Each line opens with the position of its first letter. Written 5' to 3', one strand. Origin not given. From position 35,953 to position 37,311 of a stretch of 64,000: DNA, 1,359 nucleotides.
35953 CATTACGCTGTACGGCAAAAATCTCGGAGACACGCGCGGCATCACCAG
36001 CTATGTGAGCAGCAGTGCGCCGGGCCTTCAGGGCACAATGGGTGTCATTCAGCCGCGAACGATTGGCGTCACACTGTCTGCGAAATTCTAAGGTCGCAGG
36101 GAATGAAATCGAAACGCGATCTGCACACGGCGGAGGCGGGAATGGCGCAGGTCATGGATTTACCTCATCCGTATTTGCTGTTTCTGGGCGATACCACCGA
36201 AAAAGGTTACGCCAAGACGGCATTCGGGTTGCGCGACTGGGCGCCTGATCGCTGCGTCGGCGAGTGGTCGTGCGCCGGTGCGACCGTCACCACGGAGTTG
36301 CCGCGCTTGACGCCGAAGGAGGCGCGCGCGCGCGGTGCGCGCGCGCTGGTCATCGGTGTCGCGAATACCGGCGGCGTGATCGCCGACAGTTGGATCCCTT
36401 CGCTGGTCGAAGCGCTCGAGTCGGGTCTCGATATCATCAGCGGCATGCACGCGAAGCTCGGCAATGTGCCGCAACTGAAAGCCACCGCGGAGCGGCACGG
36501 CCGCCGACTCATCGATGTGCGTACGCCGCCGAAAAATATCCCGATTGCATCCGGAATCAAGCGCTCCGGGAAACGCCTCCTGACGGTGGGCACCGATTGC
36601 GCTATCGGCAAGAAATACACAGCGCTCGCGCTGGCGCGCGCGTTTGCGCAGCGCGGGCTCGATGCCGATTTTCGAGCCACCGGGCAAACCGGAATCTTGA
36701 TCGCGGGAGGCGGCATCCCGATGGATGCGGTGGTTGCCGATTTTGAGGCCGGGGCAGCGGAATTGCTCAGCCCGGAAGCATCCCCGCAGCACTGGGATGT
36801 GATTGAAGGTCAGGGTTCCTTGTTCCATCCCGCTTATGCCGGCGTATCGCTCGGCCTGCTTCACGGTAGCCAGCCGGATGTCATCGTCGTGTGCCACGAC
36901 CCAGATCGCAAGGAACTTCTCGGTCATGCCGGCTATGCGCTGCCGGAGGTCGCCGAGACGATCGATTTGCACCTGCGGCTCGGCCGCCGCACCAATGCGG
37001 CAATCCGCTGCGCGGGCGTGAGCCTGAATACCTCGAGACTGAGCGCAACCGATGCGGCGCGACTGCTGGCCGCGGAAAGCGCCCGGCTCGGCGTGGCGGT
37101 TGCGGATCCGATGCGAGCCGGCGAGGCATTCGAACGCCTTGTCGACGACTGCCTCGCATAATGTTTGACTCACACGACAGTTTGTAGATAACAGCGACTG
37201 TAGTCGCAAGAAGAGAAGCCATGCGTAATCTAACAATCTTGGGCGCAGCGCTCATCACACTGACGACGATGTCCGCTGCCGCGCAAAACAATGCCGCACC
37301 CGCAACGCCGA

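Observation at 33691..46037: Eight-gene operon combining DgcN/DgcA with three DD-peptidase-fold hydrolases, a POT permease, a YkvI-like permease and a TonB-dependent receptor: a putative D-Glu peptide / peptidoglycan-fragment salvage pathway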

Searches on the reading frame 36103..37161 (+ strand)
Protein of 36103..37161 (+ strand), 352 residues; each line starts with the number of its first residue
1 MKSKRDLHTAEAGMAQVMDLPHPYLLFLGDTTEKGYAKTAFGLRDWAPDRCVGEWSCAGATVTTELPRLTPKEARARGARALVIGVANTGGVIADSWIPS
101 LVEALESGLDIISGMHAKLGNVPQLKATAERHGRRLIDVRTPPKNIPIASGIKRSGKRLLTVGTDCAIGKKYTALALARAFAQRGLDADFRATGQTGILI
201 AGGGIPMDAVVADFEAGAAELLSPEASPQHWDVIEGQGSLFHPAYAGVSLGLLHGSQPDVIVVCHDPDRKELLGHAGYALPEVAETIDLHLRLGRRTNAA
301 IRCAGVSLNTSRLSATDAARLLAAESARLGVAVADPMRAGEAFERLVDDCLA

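Call 5: search_protein_families(library=pfam, proteins=[window:36103-37161:+], max_evalue=0.001)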
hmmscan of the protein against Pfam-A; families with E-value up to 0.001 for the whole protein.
window:36103-37161:+ (352 aa): 2 families
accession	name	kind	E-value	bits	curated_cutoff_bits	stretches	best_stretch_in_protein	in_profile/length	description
PF07755.17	DUF1611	-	1e-69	234.4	25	1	148-341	2-197/201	Domain of unknown function (DUF1611_C) P-loop domain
PF17396.8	DUF1611_N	-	1.8e-23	83.1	22.6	1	57-142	3-95/95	Domain of unknown function (DUF1611_N) Rossmann-like domain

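Call 6: search_protein_families(library=ncbifam, proteins=[window:36103-37161:+], max_evalue=0.001)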
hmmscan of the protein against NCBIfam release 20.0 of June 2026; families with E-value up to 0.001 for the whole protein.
window:36103-37161:+ (352 aa): 1 family
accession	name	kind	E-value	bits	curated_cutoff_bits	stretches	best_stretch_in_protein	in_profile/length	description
NF041892.1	DgcN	equivalog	1.8e-135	451.1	480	1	23-348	1-324/326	N-acetyltransferase DgcN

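Call 9: find_encoding_contigs(protein=window:36103-37161:+, flank=10000, max_places=6)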
Protein window:36103-37161:+ (352 aa): no gene with exactly this product is on record in the collection.

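Call 17: find_homologous_proteins(query=window:36103-37161:+, max_evalue=1e-20)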
Query window:36103-37161:+ (352 aa): 8000 proteins with E <= 1e-20 among 8000 candidates; the best 120 are listed.
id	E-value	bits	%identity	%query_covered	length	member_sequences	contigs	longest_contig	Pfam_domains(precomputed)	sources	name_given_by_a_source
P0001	1.6e-221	753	96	100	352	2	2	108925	PF07755.18,PF17396.9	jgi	jgi:uncharacterized NAD-dependent epimerase/dehydratase family protein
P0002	5.2e-221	751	100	96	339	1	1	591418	PF07755.18,PF17396.9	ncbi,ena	-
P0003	7.6e-214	727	93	100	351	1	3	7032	PF07755.18,PF17396.9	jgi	jgi:uncharacterized NAD-dependent epimerase/dehydratase family protein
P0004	1.9e-212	723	95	96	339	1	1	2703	PF07755.18,PF17396.9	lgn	-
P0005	1.0e-207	707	91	100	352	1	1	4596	PF07755.18,PF17396.9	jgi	jgi:uncharacterized NAD-dependent epimerase/dehydratase family protein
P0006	4.4e-206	702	92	96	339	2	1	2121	PF07755.18,PF17396.9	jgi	jgi:uncharacterized NAD-dependent epimerase/dehydratase family protein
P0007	7.3e-205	698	90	100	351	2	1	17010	PF07755.18,PF17396.9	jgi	jgi:uncharacterized NAD-dependent epimerase/dehydratase family protein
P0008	8.0e-203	691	88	100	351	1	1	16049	PF07755.18,PF17396.9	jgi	jgi:uncharacterized NAD-dependent epimerase/dehydratase family protein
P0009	9.6e-203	691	91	96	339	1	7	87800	PF07755.18,PF17396.9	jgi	jgi:uncharacterized NAD-dependent epimerase/dehydratase family protein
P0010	1.7e-200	683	86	100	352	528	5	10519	PF07755.18,PF17396.9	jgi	jgi:uncharacterized NAD-dependent epimerase/dehydratase family protein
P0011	2.5e-200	683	87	100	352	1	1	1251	PF07755.18,PF17396.9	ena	-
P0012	1.0e-199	681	87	100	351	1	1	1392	PF07755.18,PF17396.9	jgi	jgi:uncharacterized NAD-dependent epimerase/dehydratase family protein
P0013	2.2e-199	680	87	100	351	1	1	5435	PF07755.18,PF17396.9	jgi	jgi:uncharacterized NAD-dependent epimerase/dehydratase family protein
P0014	3.7e-199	679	86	100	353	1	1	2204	PF07755.18,PF17396.9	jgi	jgi:uncharacterized NAD-dependent epimerase/dehydratase family protein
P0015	4.5e-199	679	86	100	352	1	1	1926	PF07755.18,PF17396.9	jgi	jgi:uncharacterized NAD-dependent epimerase/dehydratase family protein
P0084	8.1e-186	635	82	100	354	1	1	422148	PF07755.18,PF17396.9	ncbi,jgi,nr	ncbi:MAG TPA: DUF1611 domain-containing protein [Steroidobacteraceae bacterium]|jgi:uncharacterized 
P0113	3.6e-180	617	79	100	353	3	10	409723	PF07755.18,PF17396.9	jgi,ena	jgi:uncharacterized NAD-dependent epimerase/dehydratase family protein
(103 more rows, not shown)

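Call 18: find_encoding_contigs(protein=P0002, flank=10000, max_places=3)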
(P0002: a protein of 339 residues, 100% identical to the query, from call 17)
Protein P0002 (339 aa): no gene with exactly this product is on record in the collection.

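Call 19: find_encoding_contigs(protein=P0001, flank=10000, max_places=3)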
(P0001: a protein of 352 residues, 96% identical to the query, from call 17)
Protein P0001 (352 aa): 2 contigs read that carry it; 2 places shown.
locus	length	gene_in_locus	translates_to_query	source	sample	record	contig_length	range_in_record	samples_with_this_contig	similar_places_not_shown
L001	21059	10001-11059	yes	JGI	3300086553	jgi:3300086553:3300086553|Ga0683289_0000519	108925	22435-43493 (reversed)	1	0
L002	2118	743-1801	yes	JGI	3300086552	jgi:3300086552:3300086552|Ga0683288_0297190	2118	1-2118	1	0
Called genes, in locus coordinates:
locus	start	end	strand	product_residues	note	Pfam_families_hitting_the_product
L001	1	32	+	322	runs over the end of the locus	PF03781:FGE-sulfatase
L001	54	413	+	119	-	PF07784:DUF1622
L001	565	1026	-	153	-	PF04945:YHS (faint)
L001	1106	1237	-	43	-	-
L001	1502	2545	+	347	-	PF00753:Lactamase_B, PF00581:Rhodanese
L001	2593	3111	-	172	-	PF09351:DUF1993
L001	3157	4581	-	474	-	PF07690:MFS_1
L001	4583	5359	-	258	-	-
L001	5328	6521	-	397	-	PF00487:FA_desaturase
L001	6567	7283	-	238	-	PF01381:HTH_3, PF12844:HTH_19, PF13443:HTH_26 (weak), PF13560:HTH_31 (weak), PF07883:Cupin_2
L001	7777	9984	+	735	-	PF07715:Plug, PF00593:TonB_dep_Rec_b-barrel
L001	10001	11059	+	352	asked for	PF17396:DUF1611_N, PF07755:DUF1611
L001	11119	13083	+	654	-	PF00144:Beta-lactamase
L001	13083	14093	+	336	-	PF02746:MR_MLE_N (weak), PF13378:MR_MLE_C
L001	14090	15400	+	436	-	PF07690:MFS_1, PF00854:PTR2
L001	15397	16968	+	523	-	PF00144:Beta-lactamase, PF11954:DUF3471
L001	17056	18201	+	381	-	-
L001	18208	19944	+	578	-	PF00144:Beta-lactamase, PF11954:DUF3471 (faint)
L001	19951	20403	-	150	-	-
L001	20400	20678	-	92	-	-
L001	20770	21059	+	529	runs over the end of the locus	PF08811:DUF1800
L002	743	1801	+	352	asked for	PF17396:DUF1611_N, PF07755:DUF1611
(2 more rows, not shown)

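Call 24: find_encoding_contigs(protein=P0084, flank=10000, max_places=2)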
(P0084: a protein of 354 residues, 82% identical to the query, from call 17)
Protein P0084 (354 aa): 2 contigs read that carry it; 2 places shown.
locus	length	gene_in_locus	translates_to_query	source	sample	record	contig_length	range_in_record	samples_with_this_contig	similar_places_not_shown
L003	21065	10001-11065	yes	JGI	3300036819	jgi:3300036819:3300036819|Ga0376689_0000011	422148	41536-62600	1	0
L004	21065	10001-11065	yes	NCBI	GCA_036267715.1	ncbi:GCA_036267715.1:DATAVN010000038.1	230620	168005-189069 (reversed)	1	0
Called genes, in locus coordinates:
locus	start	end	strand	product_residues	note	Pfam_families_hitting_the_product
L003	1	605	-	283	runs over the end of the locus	PF06629:MipA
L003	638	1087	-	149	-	PF11154:DUF2934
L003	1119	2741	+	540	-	-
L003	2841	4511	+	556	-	PF01979:Amidohydro_1 (faint), PF07969:Amidohydro_3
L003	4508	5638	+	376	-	-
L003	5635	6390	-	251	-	PF01381:HTH_3, PF12844:HTH_19, PF13443:HTH_26 (weak), PF13560:HTH_31, PF12651:RHH_3 (faint), PF07883:Cupin_2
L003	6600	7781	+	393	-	PF01244:Peptidase_M19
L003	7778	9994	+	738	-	PF07715:Plug, PF00593:TonB_dep_Rec_b-barrel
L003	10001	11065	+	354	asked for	PF17396:DUF1611_N, PF07755:DUF1611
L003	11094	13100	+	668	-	PF00144:Beta-lactamase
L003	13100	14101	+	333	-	PF02746:MR_MLE_N, PF13378:MR_MLE_C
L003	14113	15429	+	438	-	PF07690:MFS_1, PF00854:PTR2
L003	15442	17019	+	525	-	PF00144:Beta-lactamase, PF11954:DUF3471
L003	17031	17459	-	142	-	PF01850:PIN, PF13470:PIN_3 (faint)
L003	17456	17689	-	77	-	-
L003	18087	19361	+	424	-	PF12867:DinB_2, PF03781:FGE-sulfatase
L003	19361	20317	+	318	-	PF10017:Methyltransf_33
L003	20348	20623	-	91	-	PF05957:DUF883 (faint), PF19029:DUF883_C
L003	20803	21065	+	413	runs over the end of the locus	PF00083:Sugar_tr, PF07690:MFS_1, PF00083:Sugar_tr, PF07690:MFS_1 (weak)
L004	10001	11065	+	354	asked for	PF17396:DUF1611_N, PF07755:DUF1611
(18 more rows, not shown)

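Call 25: find_encoding_contigs(protein=P0113, flank=10000, max_places=3)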
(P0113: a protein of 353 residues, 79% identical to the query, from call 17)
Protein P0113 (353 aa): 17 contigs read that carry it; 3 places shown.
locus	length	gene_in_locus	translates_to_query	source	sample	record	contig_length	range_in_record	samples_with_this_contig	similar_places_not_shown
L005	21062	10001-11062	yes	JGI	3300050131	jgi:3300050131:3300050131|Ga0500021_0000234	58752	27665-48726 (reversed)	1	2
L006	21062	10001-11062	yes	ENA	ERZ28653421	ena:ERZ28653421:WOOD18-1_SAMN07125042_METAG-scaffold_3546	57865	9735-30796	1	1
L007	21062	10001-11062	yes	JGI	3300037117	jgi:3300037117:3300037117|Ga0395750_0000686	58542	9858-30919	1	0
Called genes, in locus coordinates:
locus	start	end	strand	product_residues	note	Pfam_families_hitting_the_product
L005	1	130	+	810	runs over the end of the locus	PF07715:Plug, PF00593:TonB_dep_Rec_b-barrel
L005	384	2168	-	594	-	PF07969:Amidohydro_3, PF01979:Amidohydro_1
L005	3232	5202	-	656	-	PF00144:Beta-lactamase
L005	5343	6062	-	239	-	PF12844:HTH_19 (weak), PF13560:HTH_31 (weak), PF01381:HTH_3, PF07883:Cupin_2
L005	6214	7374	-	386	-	PF01266:DAO, PF13450:NAD_binding_8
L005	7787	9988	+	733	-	PF07715:Plug, PF00593:TonB_dep_Rec_b-barrel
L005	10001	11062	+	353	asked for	PF17396:DUF1611_N, PF07755:DUF1611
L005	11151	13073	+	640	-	PF00144:Beta-lactamase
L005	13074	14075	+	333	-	PF02746:MR_MLE_N, PF13378:MR_MLE_C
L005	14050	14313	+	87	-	-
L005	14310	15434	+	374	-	-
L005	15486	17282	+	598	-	PF07969:Amidohydro_3, PF01979:Amidohydro_1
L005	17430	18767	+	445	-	PF01244:Peptidase_M19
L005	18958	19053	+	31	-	-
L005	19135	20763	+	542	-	PF13620:CarboxypepD_reg, PF13715:CarbopepD_reg_2 (weak), PF21959:DUF6923 (faint), PF24684:Vgb_lyase, PF07494:Reg_prop (faint), PF08450:SGL (faint), PF24684:Vgb_lyase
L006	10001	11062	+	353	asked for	PF17396:DUF1611_N, PF07755:DUF1611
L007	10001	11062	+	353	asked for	PF17396:DUF1611_N, PF07755:DUF1611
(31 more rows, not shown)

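Call 33: search_solved_structures(query=window:36103-37161:+, max_evalue=0.001)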
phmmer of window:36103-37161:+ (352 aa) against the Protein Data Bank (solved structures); distinct sequences matched with E-value up to 0.001: 3.
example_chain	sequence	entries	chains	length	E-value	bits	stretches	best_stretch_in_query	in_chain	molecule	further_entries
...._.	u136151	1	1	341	1.2e-100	340.2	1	22-348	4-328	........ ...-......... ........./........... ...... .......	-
2g0t_A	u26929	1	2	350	2.2e-45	158.5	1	71-309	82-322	conserved hypothetical protein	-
2obn_A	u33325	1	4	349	4.9e-44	154.1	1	36-340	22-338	Hypothetical protein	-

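Call 35: search_protein_representatives(protein=window:36103-37161:+)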
Query: 352 residues. Proteins with E-value up to 0.001 (for the whole library): 2401; up to 1e-10: 1539; up to 1e-30: 436. The best 150 are listed.
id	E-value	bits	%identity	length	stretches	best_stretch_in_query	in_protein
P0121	2.0e-153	527.0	69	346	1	14-351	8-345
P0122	3.5e-110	384.8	75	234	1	1-233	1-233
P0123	1.4e-107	376.3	79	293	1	115-334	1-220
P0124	4.7e-97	341.6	51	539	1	20-340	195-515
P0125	3.6e-93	328.9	74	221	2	112-270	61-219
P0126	4.2e-93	328.7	75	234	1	84-279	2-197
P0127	1.6e-89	316.9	69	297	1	20-230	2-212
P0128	2.9e-89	316.0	49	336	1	21-324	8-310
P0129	2.0e-88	313.3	55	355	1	32-325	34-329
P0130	4.8e-86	305.4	53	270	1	22-280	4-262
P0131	1.5e-84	300.5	50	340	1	18-340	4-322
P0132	3.3e-84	299.4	56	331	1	22-271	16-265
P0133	8.7e-82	291.5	63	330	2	150-274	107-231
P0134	5.4e-80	285.6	52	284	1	72-341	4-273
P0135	8.4e-80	284.9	66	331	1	16-220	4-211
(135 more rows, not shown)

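Call 39: find_related_loci(query=A2, collection=genome_contigs, flank=10000)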
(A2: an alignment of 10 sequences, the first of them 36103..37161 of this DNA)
Query A2 (352 aa) in genome_contigs; peptide patterns used: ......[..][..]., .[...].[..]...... (x = any residue, [..] = any of these).
600 stretches matched a pattern (row limit reached: there are more); 598 encode a relative of the query (tblastn E <= 1e-3); the best 80 are kept; 80 distinct loci.
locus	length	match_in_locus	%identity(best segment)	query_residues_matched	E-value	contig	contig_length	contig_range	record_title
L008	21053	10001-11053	88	1-352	0e+0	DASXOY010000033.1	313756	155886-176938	MAG TPA_asm: Steroidobacteraceae bacterium isolate SMAG_U5394 k141_4078257, whole genome shotgun sequence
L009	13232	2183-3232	85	1-351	0e+0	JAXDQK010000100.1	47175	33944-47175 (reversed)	MAG: Gammaproteobacteria bacterium isolate BP_733 scaffold_4642565, whole genome shotgun sequence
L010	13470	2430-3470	76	1-352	4e-180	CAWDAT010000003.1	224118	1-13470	MAG: uncultured Gammaproteobacteria bacterium isolate MFD01872.bin.1.85 genome assembly, contig: contig_147081, whole ge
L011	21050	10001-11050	77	1-352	8e-179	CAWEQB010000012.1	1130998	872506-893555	MAG: uncultured Gammaproteobacteria bacterium isolate MFD01872.bin.1.203 genome assembly, contig: contig_54792, whole ge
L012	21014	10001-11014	72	15-352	6e-169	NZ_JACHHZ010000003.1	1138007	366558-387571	Povalibacter uvarum strain DSM 26723 Ga0415266_03, whole genome shotgun sequence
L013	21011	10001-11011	76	15-352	3e-167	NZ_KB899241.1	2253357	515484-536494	Rudaea cellulosilytica DSM 22992 F455DRAFT_scaffold00001.1, whole genome shotgun sequence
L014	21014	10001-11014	72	15-352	1e-166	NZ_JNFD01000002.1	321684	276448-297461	Sphingopyxis sp. LC81 contig10, whole genome shotgun sequence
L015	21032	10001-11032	71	8-352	4e-165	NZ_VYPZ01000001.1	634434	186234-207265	Sphingobium limneticum strain DSM 25076 NODE_1_length_634434_cov_44.841441, whole genome shotgun sequence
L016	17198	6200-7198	75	15-348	1e-164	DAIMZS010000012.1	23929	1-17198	MAG TPA_asm: Rudaea sp. isolate CTOTU9900 NODE_493_length_23929_cov_12.726941, whole genome shotgun sequence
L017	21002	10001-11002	71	18-351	2e-163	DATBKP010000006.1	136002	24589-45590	MAG TPA_asm: Steroidobacteraceae bacterium isolate SMAG_U3949 k141_1418367, whole genome shotgun sequence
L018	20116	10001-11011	77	15-352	6e-163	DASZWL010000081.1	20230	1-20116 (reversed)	MAG TPA_asm: Rhodanobacteraceae bacterium isolate SMAG_U6156 k141_691049, whole genome shotgun sequence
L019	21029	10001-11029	71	10-352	3e-163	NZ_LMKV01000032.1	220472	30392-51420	Sphingobium sp. Leaf26 contig_8, whole genome shotgun sequence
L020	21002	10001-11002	72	18-351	2e-161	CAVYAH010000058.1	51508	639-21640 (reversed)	MAG: uncultured Alphaproteobacteria bacterium isolate MFD08447.bin.2.14 genome assembly, contig: contig_5348, whole geno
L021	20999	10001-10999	72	20-352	2e-161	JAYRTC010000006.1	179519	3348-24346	MAG: Pseudoxanthomonas sp. isolate NJ_NJASGE1bin.2 NODE_111_length_179519_cov_10.668218, whole genome shotgun sequence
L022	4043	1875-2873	72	20-352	8e-166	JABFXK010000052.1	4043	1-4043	MAG: Sphingomonas sp. isolate Bin6.18 NODE_8509_length_4043_cov_1.891304, whole genome shotgun sequence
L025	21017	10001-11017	71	14-352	2e-158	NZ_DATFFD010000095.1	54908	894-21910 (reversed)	MAG: Sphingopyxis sp. isolate SMAG_U8625 k141_1643281, whole genome shotgun sequence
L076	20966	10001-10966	59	19-340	1e-117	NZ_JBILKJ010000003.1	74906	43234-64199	MAG: Gemmatimonas sp. isolate ME2017-07-08_3300042568_group7_bin69 Rohwer_bin1450_scaffold_74_c1, whole genome shotgun s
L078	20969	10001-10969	57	20-342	2e-117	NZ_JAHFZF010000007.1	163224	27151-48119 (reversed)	Rhodoferax sp. U11-2br contig00007, whole genome shotgun sequence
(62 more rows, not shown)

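Call 54: search_solved_structures(query=window:36103-37161:+, max_evalue=1e-50, show_alignments=1)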
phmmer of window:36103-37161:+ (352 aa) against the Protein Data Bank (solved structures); distinct sequences matched with E-value up to 1e-50: 1.
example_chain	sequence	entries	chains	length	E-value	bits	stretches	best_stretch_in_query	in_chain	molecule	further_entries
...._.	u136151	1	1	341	1.2e-100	340.2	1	22-348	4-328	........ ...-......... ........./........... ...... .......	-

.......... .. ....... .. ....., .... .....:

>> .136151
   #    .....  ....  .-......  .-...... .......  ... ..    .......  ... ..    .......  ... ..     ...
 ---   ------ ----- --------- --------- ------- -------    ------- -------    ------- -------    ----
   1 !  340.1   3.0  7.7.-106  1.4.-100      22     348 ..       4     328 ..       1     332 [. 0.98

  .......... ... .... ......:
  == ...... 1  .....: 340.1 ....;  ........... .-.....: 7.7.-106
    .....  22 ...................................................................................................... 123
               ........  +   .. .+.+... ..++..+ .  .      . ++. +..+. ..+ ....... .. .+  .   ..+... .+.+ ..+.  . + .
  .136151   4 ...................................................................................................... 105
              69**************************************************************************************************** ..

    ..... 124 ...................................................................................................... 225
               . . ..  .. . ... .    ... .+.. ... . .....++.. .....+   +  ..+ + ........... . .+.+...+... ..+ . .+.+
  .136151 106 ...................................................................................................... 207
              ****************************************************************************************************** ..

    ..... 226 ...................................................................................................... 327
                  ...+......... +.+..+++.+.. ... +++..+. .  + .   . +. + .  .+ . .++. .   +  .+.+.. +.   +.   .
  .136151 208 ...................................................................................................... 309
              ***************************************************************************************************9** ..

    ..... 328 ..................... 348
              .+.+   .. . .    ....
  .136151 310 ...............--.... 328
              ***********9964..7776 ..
